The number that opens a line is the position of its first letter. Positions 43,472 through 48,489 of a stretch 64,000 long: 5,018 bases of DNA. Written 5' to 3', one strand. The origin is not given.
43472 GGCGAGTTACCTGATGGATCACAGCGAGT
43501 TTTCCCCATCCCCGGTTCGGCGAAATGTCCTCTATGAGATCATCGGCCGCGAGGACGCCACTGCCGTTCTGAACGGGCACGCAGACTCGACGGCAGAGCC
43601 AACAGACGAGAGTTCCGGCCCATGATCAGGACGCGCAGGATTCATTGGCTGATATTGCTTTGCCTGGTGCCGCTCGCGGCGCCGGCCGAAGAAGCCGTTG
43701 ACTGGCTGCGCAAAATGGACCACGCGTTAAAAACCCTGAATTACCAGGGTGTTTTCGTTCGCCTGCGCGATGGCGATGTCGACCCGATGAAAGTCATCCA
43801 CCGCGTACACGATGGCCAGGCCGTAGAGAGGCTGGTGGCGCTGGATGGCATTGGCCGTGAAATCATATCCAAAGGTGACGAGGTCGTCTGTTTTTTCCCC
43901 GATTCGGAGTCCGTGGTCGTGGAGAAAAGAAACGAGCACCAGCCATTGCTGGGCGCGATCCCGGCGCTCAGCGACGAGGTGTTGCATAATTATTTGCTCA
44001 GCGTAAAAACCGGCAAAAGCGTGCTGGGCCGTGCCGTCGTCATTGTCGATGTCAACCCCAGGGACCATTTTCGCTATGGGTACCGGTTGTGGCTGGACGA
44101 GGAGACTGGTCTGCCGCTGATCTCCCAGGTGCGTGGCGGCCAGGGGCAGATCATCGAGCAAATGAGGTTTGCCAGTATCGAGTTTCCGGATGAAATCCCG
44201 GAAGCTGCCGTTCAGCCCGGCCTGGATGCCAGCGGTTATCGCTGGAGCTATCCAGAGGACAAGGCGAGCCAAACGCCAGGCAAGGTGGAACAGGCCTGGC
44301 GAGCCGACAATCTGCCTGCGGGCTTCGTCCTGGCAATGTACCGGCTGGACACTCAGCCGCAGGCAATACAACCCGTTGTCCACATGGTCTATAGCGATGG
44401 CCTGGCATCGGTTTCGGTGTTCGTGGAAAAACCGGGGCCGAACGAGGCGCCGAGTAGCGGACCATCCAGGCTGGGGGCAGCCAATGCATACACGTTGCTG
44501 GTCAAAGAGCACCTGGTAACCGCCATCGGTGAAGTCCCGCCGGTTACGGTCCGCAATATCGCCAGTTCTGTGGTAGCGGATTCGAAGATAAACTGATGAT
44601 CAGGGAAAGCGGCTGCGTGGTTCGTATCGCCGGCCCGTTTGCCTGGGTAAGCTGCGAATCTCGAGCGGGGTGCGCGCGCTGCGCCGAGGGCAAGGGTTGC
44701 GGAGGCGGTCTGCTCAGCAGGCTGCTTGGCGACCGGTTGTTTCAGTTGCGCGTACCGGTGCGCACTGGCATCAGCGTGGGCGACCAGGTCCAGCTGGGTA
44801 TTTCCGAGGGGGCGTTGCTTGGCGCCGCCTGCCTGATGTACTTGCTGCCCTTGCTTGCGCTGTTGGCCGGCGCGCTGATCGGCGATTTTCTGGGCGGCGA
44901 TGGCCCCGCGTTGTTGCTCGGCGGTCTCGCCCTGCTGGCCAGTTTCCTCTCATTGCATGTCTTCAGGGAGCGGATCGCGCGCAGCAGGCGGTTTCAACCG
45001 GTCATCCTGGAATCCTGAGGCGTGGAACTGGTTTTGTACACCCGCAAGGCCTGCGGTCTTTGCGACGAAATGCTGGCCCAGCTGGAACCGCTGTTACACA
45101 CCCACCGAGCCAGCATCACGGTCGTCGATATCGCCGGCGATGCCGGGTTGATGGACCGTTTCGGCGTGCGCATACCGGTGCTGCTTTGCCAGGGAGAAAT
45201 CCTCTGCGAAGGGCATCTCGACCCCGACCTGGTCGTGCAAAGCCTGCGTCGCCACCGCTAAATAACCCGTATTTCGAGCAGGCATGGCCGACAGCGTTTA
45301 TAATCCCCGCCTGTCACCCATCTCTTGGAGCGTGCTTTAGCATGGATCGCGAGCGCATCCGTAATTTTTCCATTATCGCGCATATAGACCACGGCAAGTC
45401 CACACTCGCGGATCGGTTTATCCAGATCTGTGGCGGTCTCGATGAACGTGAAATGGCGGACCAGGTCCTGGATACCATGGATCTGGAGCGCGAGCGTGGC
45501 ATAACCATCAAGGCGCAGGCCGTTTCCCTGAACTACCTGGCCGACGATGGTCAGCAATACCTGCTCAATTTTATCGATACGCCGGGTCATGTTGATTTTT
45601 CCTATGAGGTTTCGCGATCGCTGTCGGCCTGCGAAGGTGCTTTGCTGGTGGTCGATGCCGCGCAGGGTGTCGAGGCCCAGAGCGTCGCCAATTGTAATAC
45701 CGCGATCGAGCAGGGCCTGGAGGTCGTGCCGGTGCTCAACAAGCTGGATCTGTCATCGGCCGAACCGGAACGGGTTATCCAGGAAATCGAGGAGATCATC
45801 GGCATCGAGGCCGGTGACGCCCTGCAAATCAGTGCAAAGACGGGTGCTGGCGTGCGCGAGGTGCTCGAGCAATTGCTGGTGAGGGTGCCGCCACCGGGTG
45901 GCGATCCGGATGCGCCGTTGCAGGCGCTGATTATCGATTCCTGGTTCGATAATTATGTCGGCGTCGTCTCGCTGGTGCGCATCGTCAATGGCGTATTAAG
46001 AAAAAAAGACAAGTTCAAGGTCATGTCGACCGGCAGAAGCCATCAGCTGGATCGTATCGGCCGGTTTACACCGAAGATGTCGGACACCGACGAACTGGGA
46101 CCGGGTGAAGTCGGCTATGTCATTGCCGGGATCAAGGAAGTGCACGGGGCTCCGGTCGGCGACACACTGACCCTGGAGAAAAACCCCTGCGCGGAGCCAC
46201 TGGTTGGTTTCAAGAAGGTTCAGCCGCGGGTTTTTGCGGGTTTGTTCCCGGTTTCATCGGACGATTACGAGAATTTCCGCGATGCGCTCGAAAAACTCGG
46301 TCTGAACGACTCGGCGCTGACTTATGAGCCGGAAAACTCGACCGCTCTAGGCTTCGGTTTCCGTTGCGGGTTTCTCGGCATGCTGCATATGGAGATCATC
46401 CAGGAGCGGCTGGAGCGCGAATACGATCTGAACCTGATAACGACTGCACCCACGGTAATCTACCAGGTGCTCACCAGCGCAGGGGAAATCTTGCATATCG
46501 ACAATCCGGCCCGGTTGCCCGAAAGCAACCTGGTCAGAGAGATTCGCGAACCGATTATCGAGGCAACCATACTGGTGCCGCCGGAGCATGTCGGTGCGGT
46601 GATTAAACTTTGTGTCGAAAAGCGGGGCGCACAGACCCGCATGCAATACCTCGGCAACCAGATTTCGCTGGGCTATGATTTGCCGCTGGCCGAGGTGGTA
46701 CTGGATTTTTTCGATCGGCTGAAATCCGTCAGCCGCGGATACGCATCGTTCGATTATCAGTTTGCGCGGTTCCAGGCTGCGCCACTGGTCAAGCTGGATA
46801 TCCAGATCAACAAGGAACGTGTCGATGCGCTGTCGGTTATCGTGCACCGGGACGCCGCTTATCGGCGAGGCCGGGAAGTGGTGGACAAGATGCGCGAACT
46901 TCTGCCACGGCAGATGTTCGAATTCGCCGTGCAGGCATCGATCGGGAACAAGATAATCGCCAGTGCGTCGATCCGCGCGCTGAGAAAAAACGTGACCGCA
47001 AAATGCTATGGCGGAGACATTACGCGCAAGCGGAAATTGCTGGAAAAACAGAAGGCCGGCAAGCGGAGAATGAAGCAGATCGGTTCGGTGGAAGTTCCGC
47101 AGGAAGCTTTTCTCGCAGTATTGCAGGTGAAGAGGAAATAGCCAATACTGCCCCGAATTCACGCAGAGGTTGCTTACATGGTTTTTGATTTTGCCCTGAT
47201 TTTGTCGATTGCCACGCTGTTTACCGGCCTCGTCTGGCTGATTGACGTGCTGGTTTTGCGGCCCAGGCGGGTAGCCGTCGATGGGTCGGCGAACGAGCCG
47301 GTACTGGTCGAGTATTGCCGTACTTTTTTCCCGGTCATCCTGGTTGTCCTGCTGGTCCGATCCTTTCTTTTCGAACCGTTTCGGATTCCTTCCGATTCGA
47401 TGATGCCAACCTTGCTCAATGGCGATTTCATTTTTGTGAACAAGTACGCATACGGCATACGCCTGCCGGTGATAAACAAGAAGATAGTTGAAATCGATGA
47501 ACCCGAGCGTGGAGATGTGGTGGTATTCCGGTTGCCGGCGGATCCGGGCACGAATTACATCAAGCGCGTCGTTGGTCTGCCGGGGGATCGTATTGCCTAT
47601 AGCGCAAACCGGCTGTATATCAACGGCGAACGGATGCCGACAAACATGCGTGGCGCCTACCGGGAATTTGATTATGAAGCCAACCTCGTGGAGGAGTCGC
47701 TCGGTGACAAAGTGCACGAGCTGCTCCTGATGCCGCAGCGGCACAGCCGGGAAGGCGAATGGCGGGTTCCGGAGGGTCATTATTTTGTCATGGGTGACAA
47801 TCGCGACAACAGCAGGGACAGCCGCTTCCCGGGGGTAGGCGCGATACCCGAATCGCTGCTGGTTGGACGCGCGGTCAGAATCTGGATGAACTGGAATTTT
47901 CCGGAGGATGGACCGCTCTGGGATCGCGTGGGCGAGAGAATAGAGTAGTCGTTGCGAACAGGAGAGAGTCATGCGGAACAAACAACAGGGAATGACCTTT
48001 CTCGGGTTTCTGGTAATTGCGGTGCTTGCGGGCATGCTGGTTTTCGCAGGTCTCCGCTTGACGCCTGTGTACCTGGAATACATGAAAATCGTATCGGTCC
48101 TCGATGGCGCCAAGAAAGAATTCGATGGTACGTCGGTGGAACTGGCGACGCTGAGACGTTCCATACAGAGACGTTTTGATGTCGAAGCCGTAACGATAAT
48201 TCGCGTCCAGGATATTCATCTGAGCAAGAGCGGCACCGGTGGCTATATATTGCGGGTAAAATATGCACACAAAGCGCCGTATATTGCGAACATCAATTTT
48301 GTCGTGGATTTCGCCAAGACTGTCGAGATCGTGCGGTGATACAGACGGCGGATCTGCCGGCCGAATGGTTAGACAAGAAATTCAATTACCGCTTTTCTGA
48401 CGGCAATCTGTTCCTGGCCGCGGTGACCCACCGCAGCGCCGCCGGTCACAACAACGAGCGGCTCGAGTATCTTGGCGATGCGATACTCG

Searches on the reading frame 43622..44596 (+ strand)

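Call 63: search_protein_families(library=pfam, max_evalue=0.00001, proteins=[window:43622-44596:+])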
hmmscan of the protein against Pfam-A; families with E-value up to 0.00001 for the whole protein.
window:43622-44596:+ (324 aa): 2 families
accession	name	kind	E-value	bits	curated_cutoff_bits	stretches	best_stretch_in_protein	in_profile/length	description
PF03888.20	MucB_RseB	-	3.8e-52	176.9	22.3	1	25-199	2-176/178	MucB/RseB N-terminal domain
PF17188.9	MucB_RseB_C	-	1.1e-24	86.8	30.1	1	223-317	4-96/97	MucB/RseB C-terminal domain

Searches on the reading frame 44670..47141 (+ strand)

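Call 63: search_protein_families(library=pfam, max_evalue=0.00001, proteins=[window:44670-47141:+])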
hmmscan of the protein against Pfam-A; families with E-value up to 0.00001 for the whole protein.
window:44670-47141:+ (823 aa): 4 families
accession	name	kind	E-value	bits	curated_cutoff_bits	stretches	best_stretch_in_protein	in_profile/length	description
PF00009.33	GTP_EFTU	-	4.7e-53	180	26.5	1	228-407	1-187/188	Elongation factor Tu GTP binding domain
PF06421.17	LepA_C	-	2.7e-48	163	29.7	1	713-819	1-107/107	GTP-binding protein LepA C-terminus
PF00679.30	EFG_C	-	7.7e-20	71.2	27.9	1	625-710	2-87/89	Elongation factor G C-terminus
PF03144.31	GTP_EFTU_D2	-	5.4e-12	46.4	30.3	1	431-501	1-73/73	Elongation factor Tu domain 2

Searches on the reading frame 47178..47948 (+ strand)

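Call 63: search_protein_families(library=pfam, max_evalue=0.00001, proteins=[window:47178-47948:+])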
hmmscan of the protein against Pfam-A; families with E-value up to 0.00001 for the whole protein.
window:47178-47948:+ (256 aa): 1 family
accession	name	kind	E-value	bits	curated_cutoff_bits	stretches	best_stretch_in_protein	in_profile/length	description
PF10502.14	Peptidase_S26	-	3.2e-56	190.3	22.9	1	44-236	2-167/168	Signal peptidase, peptidase S26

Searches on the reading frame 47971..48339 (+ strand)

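Call 63: search_protein_families(library=pfam, max_evalue=0.00001, proteins=[window:47971-48339:+])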
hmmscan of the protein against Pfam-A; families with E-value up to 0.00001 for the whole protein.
window:47971-48339:+ (122 aa): 1 family
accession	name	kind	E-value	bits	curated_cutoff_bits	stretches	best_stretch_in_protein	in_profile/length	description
PF16137.10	DUF4845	-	1.1e-16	61.9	27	1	29-114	1-85/85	Domain of unknown function (DUF4845)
